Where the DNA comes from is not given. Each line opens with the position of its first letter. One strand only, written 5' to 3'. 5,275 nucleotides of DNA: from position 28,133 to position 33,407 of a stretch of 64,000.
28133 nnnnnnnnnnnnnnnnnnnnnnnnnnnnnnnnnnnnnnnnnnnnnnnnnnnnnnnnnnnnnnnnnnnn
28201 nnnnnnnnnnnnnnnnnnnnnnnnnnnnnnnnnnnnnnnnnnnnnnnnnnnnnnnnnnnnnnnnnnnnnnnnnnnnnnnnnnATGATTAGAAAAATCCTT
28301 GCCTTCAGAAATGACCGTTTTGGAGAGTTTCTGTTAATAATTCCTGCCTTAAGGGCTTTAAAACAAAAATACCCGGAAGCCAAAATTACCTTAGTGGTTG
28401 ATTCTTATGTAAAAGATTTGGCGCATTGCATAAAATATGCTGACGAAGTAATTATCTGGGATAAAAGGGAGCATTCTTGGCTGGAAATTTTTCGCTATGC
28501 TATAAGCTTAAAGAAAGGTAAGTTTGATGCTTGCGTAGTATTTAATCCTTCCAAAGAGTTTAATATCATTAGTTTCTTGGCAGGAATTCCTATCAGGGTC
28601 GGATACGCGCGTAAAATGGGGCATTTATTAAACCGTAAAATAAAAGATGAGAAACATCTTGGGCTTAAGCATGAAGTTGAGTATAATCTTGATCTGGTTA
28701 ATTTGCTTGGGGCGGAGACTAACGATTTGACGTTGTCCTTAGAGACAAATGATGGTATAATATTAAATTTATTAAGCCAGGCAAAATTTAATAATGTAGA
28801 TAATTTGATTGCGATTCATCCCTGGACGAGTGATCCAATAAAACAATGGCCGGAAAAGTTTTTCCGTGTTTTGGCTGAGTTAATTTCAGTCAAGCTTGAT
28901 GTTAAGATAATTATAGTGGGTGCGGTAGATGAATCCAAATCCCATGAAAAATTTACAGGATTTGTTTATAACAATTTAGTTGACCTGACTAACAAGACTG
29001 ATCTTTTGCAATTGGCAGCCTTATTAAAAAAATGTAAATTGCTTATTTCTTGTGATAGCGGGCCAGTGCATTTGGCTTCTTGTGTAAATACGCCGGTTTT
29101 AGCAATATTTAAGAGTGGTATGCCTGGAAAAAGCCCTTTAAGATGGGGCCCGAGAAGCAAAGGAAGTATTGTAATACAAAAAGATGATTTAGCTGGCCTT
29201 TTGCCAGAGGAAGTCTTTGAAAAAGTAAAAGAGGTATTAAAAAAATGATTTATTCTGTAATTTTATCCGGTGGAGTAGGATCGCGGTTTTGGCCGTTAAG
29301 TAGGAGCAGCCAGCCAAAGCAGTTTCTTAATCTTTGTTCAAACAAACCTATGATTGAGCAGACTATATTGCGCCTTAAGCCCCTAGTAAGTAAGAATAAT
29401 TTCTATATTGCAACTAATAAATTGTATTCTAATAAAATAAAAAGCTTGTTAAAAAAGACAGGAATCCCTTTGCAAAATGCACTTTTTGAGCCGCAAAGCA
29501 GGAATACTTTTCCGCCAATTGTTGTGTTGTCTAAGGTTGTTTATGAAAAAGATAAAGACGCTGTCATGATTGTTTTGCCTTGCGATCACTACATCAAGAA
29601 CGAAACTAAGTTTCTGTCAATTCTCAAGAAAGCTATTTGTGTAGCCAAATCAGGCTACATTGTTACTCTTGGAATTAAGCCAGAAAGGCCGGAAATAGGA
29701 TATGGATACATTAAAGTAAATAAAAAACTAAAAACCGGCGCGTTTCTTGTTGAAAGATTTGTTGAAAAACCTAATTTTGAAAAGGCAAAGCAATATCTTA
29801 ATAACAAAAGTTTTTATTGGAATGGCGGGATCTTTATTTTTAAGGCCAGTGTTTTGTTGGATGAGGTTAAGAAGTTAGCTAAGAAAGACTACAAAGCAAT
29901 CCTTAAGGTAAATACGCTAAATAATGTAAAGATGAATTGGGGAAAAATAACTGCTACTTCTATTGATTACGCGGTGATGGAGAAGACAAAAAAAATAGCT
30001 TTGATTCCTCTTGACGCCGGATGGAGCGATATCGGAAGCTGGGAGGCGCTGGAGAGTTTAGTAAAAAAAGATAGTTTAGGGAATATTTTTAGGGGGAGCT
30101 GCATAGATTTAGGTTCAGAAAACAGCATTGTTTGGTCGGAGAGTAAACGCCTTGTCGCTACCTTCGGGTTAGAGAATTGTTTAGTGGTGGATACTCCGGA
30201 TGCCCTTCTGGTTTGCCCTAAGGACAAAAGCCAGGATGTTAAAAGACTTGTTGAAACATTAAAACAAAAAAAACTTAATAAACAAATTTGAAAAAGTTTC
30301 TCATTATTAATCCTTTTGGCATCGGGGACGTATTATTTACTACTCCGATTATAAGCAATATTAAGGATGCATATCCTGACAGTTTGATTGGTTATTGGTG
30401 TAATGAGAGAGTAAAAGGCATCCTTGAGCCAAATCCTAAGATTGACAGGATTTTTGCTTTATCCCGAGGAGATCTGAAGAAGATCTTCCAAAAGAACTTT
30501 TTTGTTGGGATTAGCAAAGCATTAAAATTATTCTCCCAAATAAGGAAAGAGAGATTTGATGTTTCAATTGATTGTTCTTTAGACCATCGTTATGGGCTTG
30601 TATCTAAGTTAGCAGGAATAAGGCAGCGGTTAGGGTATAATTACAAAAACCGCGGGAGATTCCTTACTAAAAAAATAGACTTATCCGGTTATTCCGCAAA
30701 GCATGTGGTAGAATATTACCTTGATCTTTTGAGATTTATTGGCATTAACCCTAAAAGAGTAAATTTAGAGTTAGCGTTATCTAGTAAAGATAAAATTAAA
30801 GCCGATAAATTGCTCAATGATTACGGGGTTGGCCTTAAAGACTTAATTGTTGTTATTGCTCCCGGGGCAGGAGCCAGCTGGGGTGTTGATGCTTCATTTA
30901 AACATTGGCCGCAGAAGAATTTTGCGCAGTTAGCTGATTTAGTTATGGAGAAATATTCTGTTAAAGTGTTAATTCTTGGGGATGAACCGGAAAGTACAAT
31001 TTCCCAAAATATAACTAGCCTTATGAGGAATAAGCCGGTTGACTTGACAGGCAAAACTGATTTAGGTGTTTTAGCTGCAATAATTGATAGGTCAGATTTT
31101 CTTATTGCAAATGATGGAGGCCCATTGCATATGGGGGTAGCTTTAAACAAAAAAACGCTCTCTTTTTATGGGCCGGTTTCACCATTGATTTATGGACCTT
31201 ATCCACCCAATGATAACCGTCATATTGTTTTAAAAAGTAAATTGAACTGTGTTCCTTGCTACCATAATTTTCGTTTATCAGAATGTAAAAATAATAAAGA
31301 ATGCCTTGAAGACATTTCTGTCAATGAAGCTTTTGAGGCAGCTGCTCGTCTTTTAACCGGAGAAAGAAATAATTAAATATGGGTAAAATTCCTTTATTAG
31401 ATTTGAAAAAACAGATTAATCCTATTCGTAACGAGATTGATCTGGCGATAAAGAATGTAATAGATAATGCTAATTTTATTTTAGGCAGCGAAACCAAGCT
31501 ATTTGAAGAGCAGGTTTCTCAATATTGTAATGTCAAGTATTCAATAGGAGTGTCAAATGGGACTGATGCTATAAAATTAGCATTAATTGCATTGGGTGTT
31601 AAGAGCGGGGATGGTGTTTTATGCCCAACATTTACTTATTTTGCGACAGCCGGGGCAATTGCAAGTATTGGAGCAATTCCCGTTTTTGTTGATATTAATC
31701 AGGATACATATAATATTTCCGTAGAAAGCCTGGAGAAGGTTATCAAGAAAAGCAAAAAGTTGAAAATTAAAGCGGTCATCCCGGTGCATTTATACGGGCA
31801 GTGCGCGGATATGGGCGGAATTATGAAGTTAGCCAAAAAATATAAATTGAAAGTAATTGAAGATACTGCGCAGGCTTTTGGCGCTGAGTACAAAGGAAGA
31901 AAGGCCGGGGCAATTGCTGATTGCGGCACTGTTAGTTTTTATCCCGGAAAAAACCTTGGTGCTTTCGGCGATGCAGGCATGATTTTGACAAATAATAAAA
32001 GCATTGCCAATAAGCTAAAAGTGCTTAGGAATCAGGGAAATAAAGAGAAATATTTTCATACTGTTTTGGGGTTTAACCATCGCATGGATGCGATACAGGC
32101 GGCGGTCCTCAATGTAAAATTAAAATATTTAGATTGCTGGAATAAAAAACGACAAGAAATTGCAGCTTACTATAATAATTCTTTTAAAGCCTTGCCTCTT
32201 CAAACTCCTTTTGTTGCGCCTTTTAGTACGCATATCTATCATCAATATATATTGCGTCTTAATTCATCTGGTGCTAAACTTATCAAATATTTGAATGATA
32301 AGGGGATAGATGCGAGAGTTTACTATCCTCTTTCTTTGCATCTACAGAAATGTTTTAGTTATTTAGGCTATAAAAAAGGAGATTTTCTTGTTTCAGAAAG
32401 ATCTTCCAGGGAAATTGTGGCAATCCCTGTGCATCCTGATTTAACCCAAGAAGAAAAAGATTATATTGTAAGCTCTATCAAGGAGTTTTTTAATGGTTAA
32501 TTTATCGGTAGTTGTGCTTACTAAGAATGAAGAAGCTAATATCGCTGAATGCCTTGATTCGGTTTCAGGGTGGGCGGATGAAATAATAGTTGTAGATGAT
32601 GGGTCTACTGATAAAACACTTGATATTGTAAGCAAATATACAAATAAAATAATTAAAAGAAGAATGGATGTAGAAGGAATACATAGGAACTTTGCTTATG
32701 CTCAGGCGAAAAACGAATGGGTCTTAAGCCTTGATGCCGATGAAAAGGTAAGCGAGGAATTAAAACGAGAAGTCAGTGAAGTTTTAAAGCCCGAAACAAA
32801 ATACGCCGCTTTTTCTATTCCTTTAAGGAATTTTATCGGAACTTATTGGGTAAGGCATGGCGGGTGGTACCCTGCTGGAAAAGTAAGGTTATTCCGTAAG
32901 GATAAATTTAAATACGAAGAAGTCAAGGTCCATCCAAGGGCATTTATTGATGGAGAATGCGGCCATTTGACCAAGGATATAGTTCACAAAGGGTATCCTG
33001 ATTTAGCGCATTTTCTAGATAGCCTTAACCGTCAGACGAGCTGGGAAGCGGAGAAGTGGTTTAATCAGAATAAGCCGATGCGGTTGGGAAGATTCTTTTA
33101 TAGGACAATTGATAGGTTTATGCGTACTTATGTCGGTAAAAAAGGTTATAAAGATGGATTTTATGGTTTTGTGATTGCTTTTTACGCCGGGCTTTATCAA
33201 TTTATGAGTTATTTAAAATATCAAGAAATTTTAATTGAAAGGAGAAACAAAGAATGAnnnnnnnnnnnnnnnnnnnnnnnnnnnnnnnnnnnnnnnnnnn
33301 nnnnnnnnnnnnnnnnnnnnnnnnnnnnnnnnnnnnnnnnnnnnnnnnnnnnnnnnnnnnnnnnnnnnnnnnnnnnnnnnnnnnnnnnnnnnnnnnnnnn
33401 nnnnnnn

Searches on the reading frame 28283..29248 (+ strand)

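Call 17: search_protein_families(library=pfam, proteins=[window:28283-29248:+], max_evalue=0.001)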
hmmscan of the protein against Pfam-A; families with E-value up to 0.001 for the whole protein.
window:28283-29248:+ (321 aa): 1 family
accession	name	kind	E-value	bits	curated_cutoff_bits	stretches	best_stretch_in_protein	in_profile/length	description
PF01075.23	Glyco_transf_9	-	1.6e-24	87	22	1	71-291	3-223/247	Glycosyltransferase family 9 (heptosyltransferase)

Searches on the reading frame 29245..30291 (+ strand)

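Call 17: search_protein_families(library=pfam, proteins=[window:29245-30291:+], max_evalue=0.001)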
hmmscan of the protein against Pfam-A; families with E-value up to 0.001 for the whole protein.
window:29245-30291:+ (348 aa): 3 families
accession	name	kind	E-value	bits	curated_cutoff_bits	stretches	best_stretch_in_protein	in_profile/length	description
PF00483.29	NTP_transferase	-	3.6e-42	145.1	21.2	1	4-274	2-240/245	Nucleotidyl transferase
PF22640.1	ManC_GMP_beta-helix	-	7e-16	58.3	27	1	286-339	3-55/55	MannoseP isomerase/GMP-like beta-helix domain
PF12804.13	NTP_transf_3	-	2.3e-05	25.1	27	1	5-115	2-96/160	MobA-like NTP transferase domain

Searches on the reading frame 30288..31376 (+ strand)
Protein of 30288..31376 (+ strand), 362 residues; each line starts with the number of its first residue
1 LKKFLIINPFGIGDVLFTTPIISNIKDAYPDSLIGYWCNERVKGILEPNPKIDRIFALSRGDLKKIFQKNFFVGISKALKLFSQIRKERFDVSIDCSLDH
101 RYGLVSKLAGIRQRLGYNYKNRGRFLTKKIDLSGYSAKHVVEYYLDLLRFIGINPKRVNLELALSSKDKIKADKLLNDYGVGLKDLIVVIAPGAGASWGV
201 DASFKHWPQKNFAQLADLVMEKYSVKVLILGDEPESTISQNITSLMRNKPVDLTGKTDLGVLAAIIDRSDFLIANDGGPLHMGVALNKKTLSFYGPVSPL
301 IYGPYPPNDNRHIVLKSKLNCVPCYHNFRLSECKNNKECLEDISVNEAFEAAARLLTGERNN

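Call 17: search_protein_families(library=pfam, proteins=[window:30288-31376:+], max_evalue=0.001)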
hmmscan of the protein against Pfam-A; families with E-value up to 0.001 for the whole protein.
window:30288-31376:+ (362 aa): 1 family
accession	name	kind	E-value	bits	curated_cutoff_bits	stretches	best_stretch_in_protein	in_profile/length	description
PF01075.23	Glyco_transf_9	-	6.8e-33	114.4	22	1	79-327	2-239/247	Glycosyltransferase family 9 (heptosyltransferase)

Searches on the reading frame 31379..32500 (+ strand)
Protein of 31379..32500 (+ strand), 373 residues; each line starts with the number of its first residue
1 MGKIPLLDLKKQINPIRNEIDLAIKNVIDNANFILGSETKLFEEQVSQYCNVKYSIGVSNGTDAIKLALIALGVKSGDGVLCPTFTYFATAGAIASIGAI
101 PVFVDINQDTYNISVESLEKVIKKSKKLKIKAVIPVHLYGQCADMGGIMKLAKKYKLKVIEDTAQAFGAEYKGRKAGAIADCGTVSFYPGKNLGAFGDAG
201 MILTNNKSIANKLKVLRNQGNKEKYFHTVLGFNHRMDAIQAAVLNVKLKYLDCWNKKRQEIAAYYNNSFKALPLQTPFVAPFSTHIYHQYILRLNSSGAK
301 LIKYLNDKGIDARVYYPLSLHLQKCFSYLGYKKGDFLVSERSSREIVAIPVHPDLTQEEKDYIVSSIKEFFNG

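Call 18: search_protein_families(library=pfam, proteins=[window:31379-32500:+], max_evalue=0.001)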
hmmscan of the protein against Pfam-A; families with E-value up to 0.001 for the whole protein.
window:31379-32500:+ (373 aa): 4 families
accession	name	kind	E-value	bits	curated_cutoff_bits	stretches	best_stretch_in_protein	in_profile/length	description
PF01041.23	DegT_DnrJ_EryC1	-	1.5e-112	376.8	19.8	1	16-367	3-359/360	DegT/DnrJ/EryC1/StrS aminotransferase family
PF00155.27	Aminotran_1_2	-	9.5e-08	32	19.7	1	31-219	35-247/361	Aminotransferase class I and II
PF01212.27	Beta_elim_lyase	-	1.2e-05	25.2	27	1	41-220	36-227/288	Beta-eliminating lyase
PF01053.26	Cys_Met_Meta_PP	-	0.00069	18.7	27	0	39-217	54-226/381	Cys/Met metabolism PLP-dependent enzyme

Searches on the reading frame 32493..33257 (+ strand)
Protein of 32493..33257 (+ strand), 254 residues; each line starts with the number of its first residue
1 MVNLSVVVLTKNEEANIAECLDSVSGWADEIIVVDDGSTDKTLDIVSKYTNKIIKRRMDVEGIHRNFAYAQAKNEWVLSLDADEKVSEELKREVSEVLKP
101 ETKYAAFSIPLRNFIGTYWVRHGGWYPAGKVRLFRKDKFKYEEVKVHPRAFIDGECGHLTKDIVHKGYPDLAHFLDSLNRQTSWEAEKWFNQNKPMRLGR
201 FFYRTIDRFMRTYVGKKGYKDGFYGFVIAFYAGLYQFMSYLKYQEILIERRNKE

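Call 18: search_protein_families(library=pfam, proteins=[window:32493-33257:+], max_evalue=0.001)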
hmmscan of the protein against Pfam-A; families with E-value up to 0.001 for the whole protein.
window:32493-33257:+ (254 aa): 2 families
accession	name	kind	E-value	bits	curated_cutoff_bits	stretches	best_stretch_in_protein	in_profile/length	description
PF00535.33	Glycos_transf_2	-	5.8e-22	78.8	23.3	1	5-134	1-142/168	Glycosyl transferase family 2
PF13704.12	Glyco_tranf_2_4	-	7e-08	33.3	27.5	1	11-86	1-84/98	Glycosyl transferase family 2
